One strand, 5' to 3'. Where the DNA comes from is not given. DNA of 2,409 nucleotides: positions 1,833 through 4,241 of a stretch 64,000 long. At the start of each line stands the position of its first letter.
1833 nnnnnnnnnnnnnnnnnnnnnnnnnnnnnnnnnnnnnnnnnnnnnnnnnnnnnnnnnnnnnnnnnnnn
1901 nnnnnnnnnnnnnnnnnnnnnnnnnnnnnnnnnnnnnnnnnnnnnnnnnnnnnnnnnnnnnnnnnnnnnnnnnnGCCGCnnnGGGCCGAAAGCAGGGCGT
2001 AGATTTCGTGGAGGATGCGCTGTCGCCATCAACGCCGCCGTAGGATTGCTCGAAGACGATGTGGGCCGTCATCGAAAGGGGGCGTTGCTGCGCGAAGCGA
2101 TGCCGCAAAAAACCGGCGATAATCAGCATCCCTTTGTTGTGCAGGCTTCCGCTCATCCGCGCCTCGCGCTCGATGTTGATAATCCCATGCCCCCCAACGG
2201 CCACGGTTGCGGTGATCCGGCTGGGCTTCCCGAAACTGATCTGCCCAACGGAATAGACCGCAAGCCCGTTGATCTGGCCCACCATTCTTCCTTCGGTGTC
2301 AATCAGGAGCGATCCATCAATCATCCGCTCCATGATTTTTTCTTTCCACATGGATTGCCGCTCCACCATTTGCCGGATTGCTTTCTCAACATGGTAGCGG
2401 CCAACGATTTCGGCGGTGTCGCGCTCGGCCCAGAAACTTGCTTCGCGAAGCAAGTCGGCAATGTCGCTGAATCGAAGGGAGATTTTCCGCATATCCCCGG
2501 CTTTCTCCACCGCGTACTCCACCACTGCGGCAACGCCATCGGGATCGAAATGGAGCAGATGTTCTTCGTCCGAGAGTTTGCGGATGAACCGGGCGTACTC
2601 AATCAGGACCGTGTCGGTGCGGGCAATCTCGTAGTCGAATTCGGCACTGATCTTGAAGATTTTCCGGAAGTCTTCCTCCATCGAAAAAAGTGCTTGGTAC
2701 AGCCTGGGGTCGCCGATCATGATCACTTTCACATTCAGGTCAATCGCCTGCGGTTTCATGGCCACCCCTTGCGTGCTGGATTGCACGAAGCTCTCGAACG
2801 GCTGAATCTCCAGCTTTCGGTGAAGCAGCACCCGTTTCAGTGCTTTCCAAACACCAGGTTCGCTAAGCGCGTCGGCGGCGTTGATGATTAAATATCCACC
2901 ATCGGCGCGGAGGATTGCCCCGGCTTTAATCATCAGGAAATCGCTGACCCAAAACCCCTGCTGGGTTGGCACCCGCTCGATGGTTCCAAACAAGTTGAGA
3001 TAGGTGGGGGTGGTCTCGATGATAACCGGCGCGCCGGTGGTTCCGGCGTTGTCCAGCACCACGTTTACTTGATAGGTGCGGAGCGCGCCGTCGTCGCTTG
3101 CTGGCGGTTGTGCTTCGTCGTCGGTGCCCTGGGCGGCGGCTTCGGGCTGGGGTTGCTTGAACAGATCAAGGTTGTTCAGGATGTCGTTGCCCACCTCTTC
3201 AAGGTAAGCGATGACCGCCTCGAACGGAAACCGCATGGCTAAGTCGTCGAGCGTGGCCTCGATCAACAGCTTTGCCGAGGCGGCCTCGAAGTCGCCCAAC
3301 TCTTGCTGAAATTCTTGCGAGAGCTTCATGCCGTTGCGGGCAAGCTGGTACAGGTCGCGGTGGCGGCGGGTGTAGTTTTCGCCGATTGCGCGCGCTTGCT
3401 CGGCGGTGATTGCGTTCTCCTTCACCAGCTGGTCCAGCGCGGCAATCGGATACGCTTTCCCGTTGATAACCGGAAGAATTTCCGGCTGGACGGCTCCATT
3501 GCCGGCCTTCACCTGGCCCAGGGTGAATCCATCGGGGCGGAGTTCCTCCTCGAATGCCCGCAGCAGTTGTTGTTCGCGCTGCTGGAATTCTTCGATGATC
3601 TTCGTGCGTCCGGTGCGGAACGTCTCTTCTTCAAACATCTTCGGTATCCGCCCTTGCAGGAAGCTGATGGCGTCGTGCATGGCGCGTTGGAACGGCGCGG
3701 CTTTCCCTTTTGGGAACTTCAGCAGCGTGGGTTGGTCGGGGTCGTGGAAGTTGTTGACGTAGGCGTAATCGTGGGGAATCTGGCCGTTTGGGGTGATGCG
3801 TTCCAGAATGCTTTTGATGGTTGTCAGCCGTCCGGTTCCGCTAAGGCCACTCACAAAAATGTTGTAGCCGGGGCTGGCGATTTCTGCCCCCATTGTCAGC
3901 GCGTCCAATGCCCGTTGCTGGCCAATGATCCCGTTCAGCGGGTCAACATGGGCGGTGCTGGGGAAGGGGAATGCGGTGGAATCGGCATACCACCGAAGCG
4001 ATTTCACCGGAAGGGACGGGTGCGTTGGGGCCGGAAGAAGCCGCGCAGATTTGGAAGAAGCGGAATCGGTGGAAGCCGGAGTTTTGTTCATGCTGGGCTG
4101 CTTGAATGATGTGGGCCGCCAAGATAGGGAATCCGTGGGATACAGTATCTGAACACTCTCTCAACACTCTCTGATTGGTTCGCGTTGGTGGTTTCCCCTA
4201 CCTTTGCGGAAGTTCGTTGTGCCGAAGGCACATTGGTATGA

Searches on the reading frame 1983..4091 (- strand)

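Call 36: search_protein_families(library=pfam, proteins=[window:1983-4091:-], max_evalue=0.001)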
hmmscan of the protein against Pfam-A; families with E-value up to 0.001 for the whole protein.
window:1983-4091:- (703 aa): 3 families
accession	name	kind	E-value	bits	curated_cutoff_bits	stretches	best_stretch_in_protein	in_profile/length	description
PF13654.12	AAA_32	-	4.1e-45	153.5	21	1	353-486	2-133/133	LonB-like, AAA domain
PF20436.4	LonB_AAA-LID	-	1.9e-22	79.5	22.4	1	514-578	1-65/65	Archaeal LonB, AAA+ ATPase LID domain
PF20437.3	LonC_helical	-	5.7e-12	45.9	24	1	108-140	1-33/34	Lon-like LonC helical domain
